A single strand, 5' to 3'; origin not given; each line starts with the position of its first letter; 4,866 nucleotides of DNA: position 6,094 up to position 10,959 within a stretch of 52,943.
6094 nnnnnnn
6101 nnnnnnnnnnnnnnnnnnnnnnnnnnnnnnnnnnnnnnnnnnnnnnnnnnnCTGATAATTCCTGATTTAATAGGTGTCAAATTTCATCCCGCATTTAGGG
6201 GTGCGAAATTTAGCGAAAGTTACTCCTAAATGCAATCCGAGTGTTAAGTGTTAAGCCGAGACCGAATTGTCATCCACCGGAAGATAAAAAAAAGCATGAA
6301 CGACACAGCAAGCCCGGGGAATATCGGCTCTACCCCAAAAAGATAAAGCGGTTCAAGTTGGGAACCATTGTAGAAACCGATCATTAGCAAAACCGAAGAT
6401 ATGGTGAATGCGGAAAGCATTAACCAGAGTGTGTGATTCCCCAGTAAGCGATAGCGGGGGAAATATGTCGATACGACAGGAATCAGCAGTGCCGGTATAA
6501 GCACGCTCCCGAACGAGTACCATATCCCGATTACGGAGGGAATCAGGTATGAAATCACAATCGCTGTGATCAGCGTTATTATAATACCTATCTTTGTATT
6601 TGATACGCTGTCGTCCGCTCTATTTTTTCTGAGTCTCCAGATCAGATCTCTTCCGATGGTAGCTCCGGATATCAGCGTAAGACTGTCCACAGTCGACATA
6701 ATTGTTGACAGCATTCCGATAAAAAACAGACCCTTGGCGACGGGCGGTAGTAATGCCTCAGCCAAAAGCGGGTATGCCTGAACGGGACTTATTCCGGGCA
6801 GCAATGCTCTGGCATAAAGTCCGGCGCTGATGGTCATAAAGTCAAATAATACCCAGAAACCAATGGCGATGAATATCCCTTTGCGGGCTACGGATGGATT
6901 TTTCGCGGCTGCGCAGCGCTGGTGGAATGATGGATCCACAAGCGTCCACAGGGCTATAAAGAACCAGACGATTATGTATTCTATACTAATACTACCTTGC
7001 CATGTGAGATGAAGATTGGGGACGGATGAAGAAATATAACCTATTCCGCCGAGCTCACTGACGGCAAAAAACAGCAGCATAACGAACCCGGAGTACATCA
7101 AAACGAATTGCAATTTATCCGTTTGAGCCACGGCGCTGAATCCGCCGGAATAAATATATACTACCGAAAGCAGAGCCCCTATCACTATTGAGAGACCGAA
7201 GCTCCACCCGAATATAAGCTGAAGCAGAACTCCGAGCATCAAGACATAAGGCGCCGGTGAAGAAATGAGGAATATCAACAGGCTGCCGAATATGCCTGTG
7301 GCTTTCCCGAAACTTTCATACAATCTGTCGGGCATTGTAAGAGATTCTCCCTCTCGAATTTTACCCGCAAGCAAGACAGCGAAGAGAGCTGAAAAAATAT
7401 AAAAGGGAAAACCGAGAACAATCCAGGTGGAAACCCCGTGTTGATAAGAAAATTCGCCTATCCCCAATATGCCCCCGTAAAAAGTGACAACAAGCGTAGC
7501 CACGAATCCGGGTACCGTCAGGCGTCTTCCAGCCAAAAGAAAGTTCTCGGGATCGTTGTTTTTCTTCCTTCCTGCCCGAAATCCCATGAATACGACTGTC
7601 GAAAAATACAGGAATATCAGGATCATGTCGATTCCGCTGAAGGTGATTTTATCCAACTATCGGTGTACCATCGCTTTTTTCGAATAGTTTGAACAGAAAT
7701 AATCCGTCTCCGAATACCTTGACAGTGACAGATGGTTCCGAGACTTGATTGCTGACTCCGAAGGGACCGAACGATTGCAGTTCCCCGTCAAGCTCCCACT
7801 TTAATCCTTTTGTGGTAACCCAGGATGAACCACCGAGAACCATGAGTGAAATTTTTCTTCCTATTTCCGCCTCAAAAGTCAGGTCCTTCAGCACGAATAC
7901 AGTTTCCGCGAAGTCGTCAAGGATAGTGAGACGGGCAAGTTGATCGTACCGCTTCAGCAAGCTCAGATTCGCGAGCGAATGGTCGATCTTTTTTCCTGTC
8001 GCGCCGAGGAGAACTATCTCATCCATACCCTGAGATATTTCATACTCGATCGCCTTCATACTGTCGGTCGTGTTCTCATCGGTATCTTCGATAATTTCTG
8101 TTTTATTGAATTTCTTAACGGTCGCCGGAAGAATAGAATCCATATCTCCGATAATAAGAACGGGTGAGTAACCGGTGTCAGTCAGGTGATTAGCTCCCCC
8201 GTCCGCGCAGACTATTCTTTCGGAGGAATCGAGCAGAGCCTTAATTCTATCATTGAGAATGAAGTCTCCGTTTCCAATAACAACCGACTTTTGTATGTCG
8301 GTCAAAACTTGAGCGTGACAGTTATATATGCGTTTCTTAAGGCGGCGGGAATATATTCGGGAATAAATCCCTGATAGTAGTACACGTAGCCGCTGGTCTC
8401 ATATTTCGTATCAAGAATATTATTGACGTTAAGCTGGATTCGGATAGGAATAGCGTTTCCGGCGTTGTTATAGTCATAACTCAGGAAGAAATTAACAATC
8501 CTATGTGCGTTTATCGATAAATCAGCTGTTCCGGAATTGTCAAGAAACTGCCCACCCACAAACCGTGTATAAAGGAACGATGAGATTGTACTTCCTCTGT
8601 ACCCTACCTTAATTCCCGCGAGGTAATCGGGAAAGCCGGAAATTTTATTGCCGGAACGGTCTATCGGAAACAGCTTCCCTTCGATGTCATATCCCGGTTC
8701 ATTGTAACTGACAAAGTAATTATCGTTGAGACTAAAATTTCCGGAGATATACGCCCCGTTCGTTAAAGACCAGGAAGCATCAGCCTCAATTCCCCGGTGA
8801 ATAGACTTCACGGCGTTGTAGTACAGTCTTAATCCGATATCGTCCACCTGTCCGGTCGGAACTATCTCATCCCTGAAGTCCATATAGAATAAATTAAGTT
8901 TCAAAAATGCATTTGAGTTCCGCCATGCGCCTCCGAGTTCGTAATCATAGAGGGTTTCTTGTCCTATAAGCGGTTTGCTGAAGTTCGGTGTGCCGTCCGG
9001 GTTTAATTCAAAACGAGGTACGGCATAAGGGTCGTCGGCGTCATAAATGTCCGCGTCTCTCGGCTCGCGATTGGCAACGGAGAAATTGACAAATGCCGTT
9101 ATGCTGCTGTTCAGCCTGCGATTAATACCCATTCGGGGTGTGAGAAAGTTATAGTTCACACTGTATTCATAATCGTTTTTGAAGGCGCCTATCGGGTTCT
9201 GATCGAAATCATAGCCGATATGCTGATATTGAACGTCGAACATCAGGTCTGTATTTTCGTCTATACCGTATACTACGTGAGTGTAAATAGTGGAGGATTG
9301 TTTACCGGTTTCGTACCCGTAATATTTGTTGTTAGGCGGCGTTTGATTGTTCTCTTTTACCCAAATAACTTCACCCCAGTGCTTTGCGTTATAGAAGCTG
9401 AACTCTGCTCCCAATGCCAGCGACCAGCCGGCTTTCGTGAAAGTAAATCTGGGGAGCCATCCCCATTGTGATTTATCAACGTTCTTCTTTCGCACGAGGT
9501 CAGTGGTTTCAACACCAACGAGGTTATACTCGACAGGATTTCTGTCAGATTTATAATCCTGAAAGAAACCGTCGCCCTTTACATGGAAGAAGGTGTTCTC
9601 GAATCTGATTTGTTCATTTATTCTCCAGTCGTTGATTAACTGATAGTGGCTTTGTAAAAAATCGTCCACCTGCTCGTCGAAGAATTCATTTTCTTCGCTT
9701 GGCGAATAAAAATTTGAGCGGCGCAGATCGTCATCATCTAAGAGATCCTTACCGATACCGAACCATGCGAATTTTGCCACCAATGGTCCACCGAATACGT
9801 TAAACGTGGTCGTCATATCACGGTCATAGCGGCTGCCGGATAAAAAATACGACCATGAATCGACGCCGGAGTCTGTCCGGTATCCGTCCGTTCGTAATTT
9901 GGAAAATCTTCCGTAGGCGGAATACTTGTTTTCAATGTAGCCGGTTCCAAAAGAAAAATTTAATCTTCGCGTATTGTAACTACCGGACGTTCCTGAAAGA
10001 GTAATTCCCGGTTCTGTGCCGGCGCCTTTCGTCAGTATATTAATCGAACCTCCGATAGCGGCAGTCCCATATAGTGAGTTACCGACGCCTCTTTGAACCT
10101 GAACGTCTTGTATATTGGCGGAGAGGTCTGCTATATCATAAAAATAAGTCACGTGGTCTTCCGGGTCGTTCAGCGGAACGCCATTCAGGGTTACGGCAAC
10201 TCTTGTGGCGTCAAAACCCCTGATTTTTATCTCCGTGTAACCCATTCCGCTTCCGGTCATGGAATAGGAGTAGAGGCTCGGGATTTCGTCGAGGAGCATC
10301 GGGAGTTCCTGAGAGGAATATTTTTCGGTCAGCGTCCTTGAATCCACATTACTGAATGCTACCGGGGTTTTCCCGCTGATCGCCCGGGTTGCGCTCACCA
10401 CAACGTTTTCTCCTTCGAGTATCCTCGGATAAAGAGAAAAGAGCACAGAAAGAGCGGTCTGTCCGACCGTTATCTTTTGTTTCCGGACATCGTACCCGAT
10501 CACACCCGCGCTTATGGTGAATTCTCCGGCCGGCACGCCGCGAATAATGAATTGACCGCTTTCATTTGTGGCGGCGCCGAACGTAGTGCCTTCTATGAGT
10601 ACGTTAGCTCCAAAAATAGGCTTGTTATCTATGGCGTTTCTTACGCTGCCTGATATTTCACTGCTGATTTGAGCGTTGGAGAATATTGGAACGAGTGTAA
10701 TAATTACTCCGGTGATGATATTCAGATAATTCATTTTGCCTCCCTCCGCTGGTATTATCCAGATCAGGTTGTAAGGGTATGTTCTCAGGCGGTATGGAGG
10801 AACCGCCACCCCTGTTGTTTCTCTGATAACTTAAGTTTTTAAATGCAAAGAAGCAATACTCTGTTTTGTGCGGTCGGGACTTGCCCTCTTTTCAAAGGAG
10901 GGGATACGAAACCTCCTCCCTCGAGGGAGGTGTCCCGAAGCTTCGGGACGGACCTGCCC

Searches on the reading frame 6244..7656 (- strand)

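Call 49: search_protein_families(library=pfam, proteins=[window:6244-7656:-], max_evalue=0.001)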
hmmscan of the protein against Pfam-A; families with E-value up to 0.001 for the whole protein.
window:6244-7656:- (470 aa): 1 family
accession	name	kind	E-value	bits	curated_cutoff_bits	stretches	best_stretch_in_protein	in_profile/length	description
PF00474.23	SSF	-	2.8e-33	115.8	22.8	1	39-369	1-355/406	Sodium:solute symporter family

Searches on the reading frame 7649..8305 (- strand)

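Call 49: search_protein_families(library=pfam, proteins=[window:7649-8305:-], max_evalue=0.001)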
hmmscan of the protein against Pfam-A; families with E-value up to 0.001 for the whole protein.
window:7649-8305:- (218 aa): 2 families
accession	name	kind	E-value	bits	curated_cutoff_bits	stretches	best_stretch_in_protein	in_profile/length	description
PF04263.21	TPK_catalytic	-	4.7e-29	101.1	30.7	1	22-121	2-105/113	Thiamin pyrophosphokinase, catalytic domain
PF04265.19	TPK_B1_binding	-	2.1e-08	34.1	22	1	148-197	10-62/67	Thiamin pyrophosphokinase, vitamin B1 binding domain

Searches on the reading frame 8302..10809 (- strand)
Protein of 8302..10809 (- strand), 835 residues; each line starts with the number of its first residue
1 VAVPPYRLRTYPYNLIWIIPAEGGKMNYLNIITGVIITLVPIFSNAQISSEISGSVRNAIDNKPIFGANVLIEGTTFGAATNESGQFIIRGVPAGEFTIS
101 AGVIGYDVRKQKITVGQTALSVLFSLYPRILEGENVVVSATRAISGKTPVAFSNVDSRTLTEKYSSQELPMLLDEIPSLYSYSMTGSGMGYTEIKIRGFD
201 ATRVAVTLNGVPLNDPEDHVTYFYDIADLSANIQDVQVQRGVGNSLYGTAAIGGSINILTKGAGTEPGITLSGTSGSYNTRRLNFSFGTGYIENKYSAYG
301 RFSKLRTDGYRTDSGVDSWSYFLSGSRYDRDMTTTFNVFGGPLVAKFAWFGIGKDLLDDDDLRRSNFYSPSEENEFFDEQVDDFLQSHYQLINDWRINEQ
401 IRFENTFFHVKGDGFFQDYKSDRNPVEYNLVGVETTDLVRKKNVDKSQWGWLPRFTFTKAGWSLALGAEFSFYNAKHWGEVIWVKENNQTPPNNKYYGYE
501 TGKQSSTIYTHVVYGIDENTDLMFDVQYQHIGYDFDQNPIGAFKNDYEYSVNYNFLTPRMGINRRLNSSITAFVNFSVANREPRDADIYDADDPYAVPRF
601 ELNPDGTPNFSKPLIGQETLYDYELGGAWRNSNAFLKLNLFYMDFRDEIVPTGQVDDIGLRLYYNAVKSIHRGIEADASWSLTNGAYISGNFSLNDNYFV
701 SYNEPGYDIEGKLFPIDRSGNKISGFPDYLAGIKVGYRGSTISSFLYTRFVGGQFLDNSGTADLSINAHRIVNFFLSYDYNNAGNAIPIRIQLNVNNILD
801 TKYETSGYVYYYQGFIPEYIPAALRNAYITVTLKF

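Call 13: search_protein_families(library=pfam, proteins=[window:8302-10809:-], max_evalue=0.01)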
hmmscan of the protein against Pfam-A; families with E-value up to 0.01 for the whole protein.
window:8302-10809:- (835 aa): 5 families
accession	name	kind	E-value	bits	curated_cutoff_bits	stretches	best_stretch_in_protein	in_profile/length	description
PF00593.30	TonB_dep_Rec_b-barrel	-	1.4e-19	71.8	27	1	368-798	51-436/436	TonB dependent receptor-like, beta-barrel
PF13715.12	CarbopepD_reg_2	-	9.7e-18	64.4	32.2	1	52-138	1-88/88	CarboxypepD_reg-like domain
PF07715.20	Plug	-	9.1e-15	55.5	23.9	1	147-254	4-106/107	TonB-dependent Receptor Plug Domain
PF13620.12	CarboxypepD_reg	-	4e-12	46.8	32.3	1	52-118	2-74/82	Carboxypeptidase regulatory-like domain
PF09430.16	EMC7_beta-sandw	-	0.0077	16.9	26.6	0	67-118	9-62/122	ER membrane protein complex subunit 7, beta-sandwich domain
